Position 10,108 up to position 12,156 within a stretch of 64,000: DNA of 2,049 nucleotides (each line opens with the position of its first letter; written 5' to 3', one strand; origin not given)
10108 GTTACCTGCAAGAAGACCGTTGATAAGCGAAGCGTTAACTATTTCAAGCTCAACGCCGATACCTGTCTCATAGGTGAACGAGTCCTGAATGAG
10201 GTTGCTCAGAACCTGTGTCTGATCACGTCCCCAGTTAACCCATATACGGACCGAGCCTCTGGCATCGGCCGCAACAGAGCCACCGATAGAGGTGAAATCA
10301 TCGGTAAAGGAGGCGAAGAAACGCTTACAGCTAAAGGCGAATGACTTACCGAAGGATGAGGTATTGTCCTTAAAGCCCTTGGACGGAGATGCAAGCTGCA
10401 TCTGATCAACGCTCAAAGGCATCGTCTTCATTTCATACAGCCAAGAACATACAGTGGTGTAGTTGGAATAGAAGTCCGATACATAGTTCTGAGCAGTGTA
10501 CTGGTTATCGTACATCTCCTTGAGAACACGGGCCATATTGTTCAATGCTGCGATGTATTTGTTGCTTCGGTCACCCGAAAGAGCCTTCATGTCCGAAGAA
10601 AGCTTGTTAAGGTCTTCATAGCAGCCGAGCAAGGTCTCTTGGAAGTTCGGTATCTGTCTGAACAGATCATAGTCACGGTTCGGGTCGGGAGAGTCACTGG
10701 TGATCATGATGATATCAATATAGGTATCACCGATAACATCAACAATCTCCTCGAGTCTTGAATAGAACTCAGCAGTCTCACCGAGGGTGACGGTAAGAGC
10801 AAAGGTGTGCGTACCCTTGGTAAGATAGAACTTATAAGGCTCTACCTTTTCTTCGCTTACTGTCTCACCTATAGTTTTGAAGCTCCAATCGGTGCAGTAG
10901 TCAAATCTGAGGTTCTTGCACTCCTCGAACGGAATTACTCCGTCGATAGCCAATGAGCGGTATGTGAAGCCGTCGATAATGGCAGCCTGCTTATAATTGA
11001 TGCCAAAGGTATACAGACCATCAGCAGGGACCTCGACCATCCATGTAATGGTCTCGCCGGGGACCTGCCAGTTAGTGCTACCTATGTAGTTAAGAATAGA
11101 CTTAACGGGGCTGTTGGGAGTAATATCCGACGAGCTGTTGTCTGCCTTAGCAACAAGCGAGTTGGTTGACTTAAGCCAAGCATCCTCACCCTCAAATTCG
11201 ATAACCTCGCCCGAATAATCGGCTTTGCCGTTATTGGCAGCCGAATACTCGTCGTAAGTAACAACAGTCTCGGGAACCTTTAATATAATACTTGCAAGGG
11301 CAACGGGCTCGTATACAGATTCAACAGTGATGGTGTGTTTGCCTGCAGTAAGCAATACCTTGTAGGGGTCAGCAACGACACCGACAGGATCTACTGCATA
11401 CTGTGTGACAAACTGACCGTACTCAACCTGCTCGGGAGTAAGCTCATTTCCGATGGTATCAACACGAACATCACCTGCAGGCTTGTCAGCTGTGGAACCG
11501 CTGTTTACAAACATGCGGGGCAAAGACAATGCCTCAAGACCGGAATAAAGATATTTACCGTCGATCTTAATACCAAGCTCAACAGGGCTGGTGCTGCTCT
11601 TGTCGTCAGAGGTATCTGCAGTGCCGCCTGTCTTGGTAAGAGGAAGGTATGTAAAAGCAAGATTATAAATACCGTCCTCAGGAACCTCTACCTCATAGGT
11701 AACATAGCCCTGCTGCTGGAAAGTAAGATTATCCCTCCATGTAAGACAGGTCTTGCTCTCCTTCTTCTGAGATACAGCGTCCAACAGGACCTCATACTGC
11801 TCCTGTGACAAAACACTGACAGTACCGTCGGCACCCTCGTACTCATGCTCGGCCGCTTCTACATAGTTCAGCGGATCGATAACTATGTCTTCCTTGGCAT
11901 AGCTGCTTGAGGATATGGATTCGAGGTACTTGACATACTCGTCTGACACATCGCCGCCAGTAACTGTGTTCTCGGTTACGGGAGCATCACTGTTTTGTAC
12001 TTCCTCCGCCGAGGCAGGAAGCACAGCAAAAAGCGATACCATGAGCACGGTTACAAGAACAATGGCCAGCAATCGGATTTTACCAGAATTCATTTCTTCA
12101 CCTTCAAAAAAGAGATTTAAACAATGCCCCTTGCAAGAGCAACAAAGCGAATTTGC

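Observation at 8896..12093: Substrate-binding protein fused to an N-terminal extension of about 550 aa with tandem beta-sandwich (CBM-like) repeats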

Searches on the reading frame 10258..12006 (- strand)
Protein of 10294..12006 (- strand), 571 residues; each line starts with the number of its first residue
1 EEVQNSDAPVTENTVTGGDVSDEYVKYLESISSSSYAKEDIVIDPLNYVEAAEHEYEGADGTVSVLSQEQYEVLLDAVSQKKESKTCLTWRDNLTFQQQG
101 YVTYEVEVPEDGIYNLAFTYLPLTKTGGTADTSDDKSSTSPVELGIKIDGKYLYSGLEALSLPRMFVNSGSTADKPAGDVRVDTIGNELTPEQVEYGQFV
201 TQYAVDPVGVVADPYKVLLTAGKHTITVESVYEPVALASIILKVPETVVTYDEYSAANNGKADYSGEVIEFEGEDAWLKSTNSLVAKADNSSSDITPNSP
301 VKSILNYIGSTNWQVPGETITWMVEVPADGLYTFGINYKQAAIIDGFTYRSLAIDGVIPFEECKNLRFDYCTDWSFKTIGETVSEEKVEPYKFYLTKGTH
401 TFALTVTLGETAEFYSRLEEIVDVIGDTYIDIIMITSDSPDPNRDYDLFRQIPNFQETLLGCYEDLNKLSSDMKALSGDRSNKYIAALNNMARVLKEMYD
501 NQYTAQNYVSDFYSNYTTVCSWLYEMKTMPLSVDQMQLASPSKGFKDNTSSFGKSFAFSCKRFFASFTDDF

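Call 9: find_homologous_proteins(query=window:10294-12006:-)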
Query seq(571 aa) (571 aa): 171 proteins with E <= 0.001 among 8000 candidates; the best 120 are listed.
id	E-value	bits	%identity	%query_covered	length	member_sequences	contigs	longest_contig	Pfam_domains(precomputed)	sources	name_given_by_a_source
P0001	2.4e-128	447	43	98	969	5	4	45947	PF13416.12,PF01547.31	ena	-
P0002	2.7e-128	447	45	96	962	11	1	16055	PF13416.12,PF01547.31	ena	-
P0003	5.0e-128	446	44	96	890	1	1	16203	PF13416.12,PF01547.31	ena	-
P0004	6.8e-128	446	44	96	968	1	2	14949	PF01547.31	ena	-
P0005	1.7e-126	441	47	83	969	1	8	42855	PF13416.12,PF01547.31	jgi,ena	-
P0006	6.4e-126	439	46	83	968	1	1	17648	PF13416.12,PF01547.31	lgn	-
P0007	9.3e-126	439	43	99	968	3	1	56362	PF01547.31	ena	-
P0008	2.0e-125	438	42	98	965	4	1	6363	PF13416.12,PF16990.12,PF01547.31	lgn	-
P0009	1.5e-124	435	46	83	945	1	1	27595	PF01547.31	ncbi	-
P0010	6.7e-122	426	42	99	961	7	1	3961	PF13416.12,PF01547.31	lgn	-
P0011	1.4e-120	422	45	83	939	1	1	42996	PF13416.12,PF01547.31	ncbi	-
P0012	2.8e-120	421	56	58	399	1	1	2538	-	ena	-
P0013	3.0e-120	421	46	82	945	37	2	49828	PF13416.12,PF01547.31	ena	-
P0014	1.2e-118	415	41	97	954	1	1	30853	PF13416.12,PF01547.31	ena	-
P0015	2.2e-118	414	43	86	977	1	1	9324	PF13416.12,PF01547.31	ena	-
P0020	2.6e-115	404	44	81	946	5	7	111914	PF13416.12,PF01547.31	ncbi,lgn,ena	-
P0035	1.8e-108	382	40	100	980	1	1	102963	PF13416.12,PF01547.31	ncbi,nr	ncbi:MAG: extracellular solute-binding protein [Acutalibacteraceae bacterium]|nr:extracellular solut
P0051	8.0e-104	366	39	100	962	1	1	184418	PF13416.12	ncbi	-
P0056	4.5e-103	364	41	85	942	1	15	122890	PF13416.12,PF01547.31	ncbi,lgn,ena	-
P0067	6.5e-100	354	37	99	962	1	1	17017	PF25275.2,PF01547.31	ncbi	-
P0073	4.8e-96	341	37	84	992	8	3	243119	PF25275.2,PF01547.31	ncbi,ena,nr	ncbi:MAG: extracellular solute-binding protein [Clostridia bacterium]|nr:extracellular solute-bindin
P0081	7.7e-92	327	38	83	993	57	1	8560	PF16990.12,PF25275.2,PF01547.31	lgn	-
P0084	1.9e-90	322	37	88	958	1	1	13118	PF13416.12,PF17829.8,PF01547.31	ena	-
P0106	4.0e-62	229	32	83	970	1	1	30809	PF13416.12,PF01547.31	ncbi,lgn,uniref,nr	ncbi:ABC-type glycerol-3-phosphate transport system substrate-binding protein [Paenibacillus taihuen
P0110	9.8e-59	218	32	86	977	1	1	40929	PF16990.12,PF25275.2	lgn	-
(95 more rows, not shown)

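Call 12: search_protein_families(library=pfam, proteins=[P0008, P0081, P0110, P0084, P0067], max_evalue=10)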
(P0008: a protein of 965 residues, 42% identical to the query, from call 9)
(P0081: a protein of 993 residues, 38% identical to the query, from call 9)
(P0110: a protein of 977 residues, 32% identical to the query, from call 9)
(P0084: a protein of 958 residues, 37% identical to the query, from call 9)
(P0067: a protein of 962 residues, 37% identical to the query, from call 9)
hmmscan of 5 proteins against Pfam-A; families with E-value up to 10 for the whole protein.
P0008 (965 aa): 5 families
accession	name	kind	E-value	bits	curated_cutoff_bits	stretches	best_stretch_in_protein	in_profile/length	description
PF01547.30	SBP_bac_1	-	2.4e-21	77.5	26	1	575-863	9-306/307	Bacterial extracellular solute-binding protein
PF13416.11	SBP_bac_8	-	1.5e-20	74.6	27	1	582-865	4-251/279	Bacterial extracellular solute-binding protein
PF16990.11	CBM_35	-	8.9e-06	26.5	28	2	277-320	10-56/121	Carbohydrate binding module (family 35)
PF25275.1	Golvesin_C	-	8.7e-05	23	31.6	2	294-324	36-65/132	Golvesin C-terminal domain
PF16832.10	EKLF_TAD1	-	0.21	11.9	25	1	852-863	5-16/27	Erythroid krueppel-like transcription factor, transactivation 1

P0081 (993 aa): 6 families
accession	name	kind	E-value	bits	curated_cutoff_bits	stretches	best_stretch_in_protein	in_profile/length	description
PF13416.11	SBP_bac_8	-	8e-23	82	27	1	605-898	6-254/279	Bacterial extracellular solute-binding protein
PF01547.30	SBP_bac_1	-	2.9e-22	80.5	26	1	609-893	22-306/307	Bacterial extracellular solute-binding protein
PF25275.1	Golvesin_C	-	1e-05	26.1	31.6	2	317-345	37-65/132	Golvesin C-terminal domain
PF16990.11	CBM_35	-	1.4e-05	25.8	28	1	315-361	30-73/121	Carbohydrate binding module (family 35)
PF20463.3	PDH_C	-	0.078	13.7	22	1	410-470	27-86/102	Prephenate dehydrogenase, dimerization domain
PF16832.10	EKLF_TAD1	-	0.35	11.2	25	1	883-893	6-16/27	Erythroid krueppel-like transcription factor, transactivation 1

P0110 (977 aa): 6 families
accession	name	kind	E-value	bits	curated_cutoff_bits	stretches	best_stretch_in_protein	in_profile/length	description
PF13416.11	SBP_bac_8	-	1.3e-22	81.3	27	1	589-878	4-252/279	Bacterial extracellular solute-binding protein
PF25275.1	Golvesin_C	-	7e-06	26.6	31.6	2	96-140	36-75/132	Golvesin C-terminal domain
PF16990.11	CBM_35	-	7.2e-06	26.8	28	2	286-345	16-73/121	Carbohydrate binding module (family 35)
PF23815.1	DUF7186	-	0.065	13.6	27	1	1-21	1-21/39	Family of unknown function (DUF7186)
PF18160.6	SLATT_5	-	0.099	12.4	29.5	1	398-440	93-136/192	SMODS and SLOG-associating 2TM effector domain family 5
PF23299.1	DUF7081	-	0.1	13.6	27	1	915-943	23-51/96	Domain of unknown function (DUF7081)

P0084 (958 aa): 6 families
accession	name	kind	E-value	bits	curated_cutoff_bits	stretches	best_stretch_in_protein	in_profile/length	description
PF01547.30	SBP_bac_1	-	3e-22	80.5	26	1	571-858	10-306/307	Bacterial extracellular solute-binding protein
PF13416.11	SBP_bac_8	-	8.3e-22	78.7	27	1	601-863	33-254/279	Bacterial extracellular solute-binding protein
PF17829.7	GH115_C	-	7.3e-06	26.3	24.1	2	194-218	135-159/172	Glycosyl hydrolase family 115 C-terminal domain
PF25275.1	Golvesin_C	-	0.013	16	31.6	1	286-323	30-66/132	Golvesin C-terminal domain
PF16990.11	CBM_35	-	0.045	14.5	28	1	286-323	23-61/121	Carbohydrate binding module (family 35)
PF09763.15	Sec3_CC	-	0.067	13.5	27.1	1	425-470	41-86/133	Exocyst complex component Sec3, coiled-coil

P0067 (962 aa): 4 families
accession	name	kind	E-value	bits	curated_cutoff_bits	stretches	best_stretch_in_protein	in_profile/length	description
PF01547.30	SBP_bac_1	-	1.2e-20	75.1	26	1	585-859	21-303/307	Bacterial extracellular solute-binding protein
PF25275.1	Golvesin_C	-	2.6e-05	24.7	31.6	2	94-126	37-69/132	Golvesin C-terminal domain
PF25474.1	TPR_TmcB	-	0.07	13.5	27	1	382-426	54-98/125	TmcB, TPR repeats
PF16990.11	CBM_35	-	0.11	13.3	28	1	281-338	21-73/121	Carbohydrate binding module (family 35)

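Call 20: find_encoding_contigs(protein=P0106, flank=10000, max_places=2)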
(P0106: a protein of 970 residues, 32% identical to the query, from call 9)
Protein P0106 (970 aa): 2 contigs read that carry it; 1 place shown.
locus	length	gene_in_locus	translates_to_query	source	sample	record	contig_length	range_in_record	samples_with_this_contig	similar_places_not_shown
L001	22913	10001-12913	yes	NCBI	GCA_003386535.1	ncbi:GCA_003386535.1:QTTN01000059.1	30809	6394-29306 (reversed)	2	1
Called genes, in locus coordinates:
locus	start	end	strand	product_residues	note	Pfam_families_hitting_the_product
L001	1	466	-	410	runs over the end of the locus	PF01306:LacY_symp (faint), PF07690:MFS_1, PF12832:MFS_1_like, PF00083:Sugar_tr (weak), PF05977:MFS_3, PF13347:MFS_2, PF00083:Sugar_tr (weak), PF07690:MFS_1, +1 more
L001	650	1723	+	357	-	PF01208:URO-D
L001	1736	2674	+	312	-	PF00762:Ferrochelatase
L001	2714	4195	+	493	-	PF01266:DAO (faint), PF07992:Pyr_redox_2 (faint), PF13450:NAD_binding_8, PF01593:Amino_oxidase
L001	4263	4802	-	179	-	PF04608:PgpA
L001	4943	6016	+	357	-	PF10646:Germane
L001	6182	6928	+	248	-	PF01138:RNase_PH, PF03725:RNase_PH_C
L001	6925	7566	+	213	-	PF01725:Ham1p_like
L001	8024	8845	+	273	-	-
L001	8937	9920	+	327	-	PF04203:Sortase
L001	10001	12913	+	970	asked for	PF01547:SBP_bac_1, PF13416:SBP_bac_8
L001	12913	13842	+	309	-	PF00528:BPD_transp_1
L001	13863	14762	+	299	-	PF00528:BPD_transp_1 (weak)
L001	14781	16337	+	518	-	PF01436:NHL (faint), PF25021:TEN_NHL (faint)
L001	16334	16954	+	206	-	PF04893:Yip1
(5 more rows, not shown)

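Call 21: find_encoding_contigs(protein=P0035, flank=10000, max_places=2)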
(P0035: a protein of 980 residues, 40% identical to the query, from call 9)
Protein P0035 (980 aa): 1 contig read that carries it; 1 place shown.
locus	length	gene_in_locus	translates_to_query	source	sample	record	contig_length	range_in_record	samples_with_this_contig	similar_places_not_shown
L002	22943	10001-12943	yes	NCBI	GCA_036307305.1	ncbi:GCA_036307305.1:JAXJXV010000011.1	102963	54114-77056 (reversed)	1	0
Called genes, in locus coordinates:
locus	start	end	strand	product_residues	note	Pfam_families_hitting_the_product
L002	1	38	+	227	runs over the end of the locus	PF00596:Aldolase_II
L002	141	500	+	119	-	PF01527:HTH_Tnp_1 (weak), PF13384:HTH_23 (weak), PF13518:HTH_28, PF13551:HTH_29 (weak)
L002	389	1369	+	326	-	PF00665:rve, PF13610:DDE_Tnp_IS240 (weak), PF13683:rve_3, PF13333:rve_2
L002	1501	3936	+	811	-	PF01582:TIR (faint), PF13676:TIR_2, PF00931:NB-ARC (weak), PF13191:AAA_16 (faint), PF13374:TPR_10 (faint), PF13424:TPR_12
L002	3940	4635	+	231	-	PF17746:SfsA_N, PF03749:SfsA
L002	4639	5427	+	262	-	PF20434:BD-FAE, PF07859:Abhydrolase_3, PF00326:Peptidase_S9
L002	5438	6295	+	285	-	PF01522:Polysacc_deac_1 (weak)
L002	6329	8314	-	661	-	PF22745:Nlig-Ia, PF01653:DNA_ligase_aden, PF03120:OB_DNA_ligase, PF12738:PTCB-BRCT (faint), PF00533:BRCT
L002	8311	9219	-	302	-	PF12833:HTH_18, PF00165:HTH_AraC (weak)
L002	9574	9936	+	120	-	-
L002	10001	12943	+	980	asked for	PF01547:SBP_bac_1, PF13416:SBP_bac_8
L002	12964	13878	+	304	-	PF00528:BPD_transp_1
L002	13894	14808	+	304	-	PF00528:BPD_transp_1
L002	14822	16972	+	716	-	PF01436:NHL (faint), PF07719:TPR_2 (faint), PF13374:TPR_10 (faint), PF04893:Yip1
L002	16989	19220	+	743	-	PF18952:DUF5696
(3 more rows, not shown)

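Call 28: search_solved_structures(query=A2, max_evalue=10, show_alignments=3)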
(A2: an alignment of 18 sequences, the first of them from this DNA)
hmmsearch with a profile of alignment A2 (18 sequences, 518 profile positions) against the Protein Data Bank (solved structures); distinct sequences matched with E-value up to 10: 17.
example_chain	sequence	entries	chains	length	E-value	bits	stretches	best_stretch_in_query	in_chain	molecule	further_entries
5x7g_A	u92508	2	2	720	1.8e-06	29.8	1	221-350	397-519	Cycloisomaltooligosaccharide glucanotransferase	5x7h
5oqm_1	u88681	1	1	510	0.01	17.3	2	389-452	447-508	General transcription and DNA repair factor IIH subunit TFB1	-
7ml0_1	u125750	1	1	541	0.012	17.1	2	389-452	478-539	DNA-directed RNA polymerase subunit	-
7ml1_1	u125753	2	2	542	0.012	17.1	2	389-452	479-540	Tfb1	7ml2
7ml4_1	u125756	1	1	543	0.012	17.1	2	389-452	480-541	Tfb1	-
7ml3_1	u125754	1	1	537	0.013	17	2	389-452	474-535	Tfb1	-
5oqj_1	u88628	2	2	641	0.018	16.5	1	389-452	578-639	RNA polymerase II transcription factor B subunit 1 | General transcription and DNA repair factor IIH subunit TFB1,General transcription and DNA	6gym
8a3k_UNK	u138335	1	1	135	0.049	15.1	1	346-434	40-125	sc-apCC-4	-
9r1o_A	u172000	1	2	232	0.078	14.4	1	345-419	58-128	sc-apCC-6-DPH-NR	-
2vzp_A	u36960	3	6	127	0.14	13.6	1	51-95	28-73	EXO-BETA-D-GLUCOSAMINIDASE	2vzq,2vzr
9rzy_A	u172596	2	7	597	0.23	12.9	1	19-85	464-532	Alpha-L-fucosidase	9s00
2y8k_A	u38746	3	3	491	0.44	11.9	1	29-94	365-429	CARBOHYDRATE BINDING FAMILY 6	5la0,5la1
5la2_A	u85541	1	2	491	0.44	11.9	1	29-94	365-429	Carbohydrate binding family 6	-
2w47_A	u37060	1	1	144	0.73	11.2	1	55-96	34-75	LIPOLYTIC ENZYME, G-D-S-L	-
2w1w_A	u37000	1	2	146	0.76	11.2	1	55-96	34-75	LIPOLYTIC ENZYME, G-D-S-L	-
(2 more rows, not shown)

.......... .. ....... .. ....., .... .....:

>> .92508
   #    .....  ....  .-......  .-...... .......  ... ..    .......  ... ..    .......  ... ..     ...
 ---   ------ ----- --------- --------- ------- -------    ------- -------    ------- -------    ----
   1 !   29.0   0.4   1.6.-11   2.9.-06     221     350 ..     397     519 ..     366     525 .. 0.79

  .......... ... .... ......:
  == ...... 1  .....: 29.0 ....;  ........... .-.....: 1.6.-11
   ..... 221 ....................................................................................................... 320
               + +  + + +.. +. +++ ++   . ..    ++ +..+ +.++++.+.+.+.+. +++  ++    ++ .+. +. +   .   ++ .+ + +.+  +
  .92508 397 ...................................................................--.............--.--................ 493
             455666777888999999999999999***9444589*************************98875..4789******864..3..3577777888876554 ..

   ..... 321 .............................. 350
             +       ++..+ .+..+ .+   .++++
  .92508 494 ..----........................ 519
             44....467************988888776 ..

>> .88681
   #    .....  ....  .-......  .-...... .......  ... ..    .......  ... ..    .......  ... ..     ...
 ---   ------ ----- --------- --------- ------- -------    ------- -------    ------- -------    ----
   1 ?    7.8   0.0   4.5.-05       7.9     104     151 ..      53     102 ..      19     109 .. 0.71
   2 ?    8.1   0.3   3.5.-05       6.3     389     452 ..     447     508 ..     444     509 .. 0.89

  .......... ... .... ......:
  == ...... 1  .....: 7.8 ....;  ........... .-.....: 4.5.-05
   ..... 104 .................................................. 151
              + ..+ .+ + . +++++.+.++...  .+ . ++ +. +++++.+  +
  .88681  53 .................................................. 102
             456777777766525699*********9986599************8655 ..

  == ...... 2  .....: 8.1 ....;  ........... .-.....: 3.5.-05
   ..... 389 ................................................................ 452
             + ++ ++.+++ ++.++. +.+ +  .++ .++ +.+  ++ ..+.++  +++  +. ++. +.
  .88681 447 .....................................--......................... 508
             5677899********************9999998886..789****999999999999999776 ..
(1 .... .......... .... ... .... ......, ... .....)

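Call 41: search_protein_families(library=pfam, alignment_id=A2, max_evalue=1)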
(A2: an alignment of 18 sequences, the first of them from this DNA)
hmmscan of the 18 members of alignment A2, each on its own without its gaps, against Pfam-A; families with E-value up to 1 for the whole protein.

A. member 1, seq(568 aa): 1 family
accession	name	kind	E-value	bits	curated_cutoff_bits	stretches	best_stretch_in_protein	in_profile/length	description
PF22476.1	Ago_N_3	-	0.093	12.9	27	0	8-43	15-52/60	Argonaute, N-terminal domain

B. families by the number of members that match (of 18 scanned): 25 families
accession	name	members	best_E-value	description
PF25275.1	Golvesin_C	14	1.3e-05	Golvesin C-terminal domain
PF16990.11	CBM_35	13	5.3e-08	Carbohydrate binding module (family 35)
PF16871.11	DUF5077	4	0.0018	Domain of unknown function (DUF5077)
PF17829.7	GH115_C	3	0.013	Glycosyl hydrolase family 115 C-terminal domain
PF09394.16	Inhibitor_I42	2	0.019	Chagasin family peptidase inhibitor I42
PF18169.6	SLATT_6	2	0.037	SMODS and SLOG-associating 2TM effector domain 6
PF03944.20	Endotoxin_C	2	0.05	delta endotoxin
PF24580.1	DUF7607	2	0.14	Domain of unknown function (DUF7607)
PF00801.26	PKD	1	0.0023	PKD domain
PF17390.7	Bac_rhamnosid_C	1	0.0099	Bacterial alpha-L-rhamnosidase C-terminal domain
PF14699.12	hGDE_N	1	0.029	N-terminal domain from the human glycogen debranching enzyme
PF21747.2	YpoC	1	0.033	YpoC-like protein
PF08066.17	PMC2NT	1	0.038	PMC2NT (NUC016) domain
PF20495.3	DUF6727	1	0.038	Family of unknown function (DUF6727)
PF14735.11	HAUS4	1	0.051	HAUS augmin-like complex subunit 4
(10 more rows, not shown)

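Call 43: predict_structure(alignment_id=A2)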
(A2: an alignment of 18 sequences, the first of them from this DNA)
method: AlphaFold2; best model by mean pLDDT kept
length: 568 residues; sequences in the alignment: 18
mean_pLDDT: 79.2   pTM: 0.79
mean pLDDT of the five models: 79.2, 78.5, 77.3, 77.2, 76.2
residues with pLDDT >= 90: 203; 70-90: 227; 50-70: 80; < 50: 58
segments of 3 or more residues with pLDDT < 50: 1-3, 39-67, 78-82, 112-121, 558-568
pLDDT, mean of each block of 10 residues (from residue 1): 59 90 90 67 35 40 47 61 71 95 85 42 73 92 89 78 65 70 87 79 95 84 90 92 93 87 75 66 64 66 89 96 72 88 91 84 87 92 95 84 90 93 83 92 96 89 69 93 93 91 85 83 89 78 82 55 42
secondary structure, 60 per line:
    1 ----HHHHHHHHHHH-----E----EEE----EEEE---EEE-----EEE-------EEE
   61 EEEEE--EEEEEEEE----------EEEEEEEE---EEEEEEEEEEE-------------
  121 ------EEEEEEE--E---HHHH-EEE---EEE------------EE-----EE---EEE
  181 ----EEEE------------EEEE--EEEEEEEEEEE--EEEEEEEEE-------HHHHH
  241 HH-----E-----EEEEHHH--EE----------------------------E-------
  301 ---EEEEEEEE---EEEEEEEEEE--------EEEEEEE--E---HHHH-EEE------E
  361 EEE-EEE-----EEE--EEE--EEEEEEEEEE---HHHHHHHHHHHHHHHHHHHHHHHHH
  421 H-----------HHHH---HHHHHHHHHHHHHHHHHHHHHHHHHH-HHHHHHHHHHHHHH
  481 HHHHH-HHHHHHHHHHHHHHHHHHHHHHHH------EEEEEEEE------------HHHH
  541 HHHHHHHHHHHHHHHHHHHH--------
elements in order: H5-15 E26-28 E33-36 E40-42 E48-50 E58-65 E68-75 E86-93 E97-107 E127-133 H140-143 E145-147 E151-153 E178-180 E185-188 E201-204 E207-217 E220-228 H236-242 E254-257 E304-311 E315-324 E333-339 H346-349 E351-353 E360-363 E365-367 E373-375 E378-380 E383-392 H396-421 H433-436 H440-465 H467-485 H487-510 E517-524 H537-560
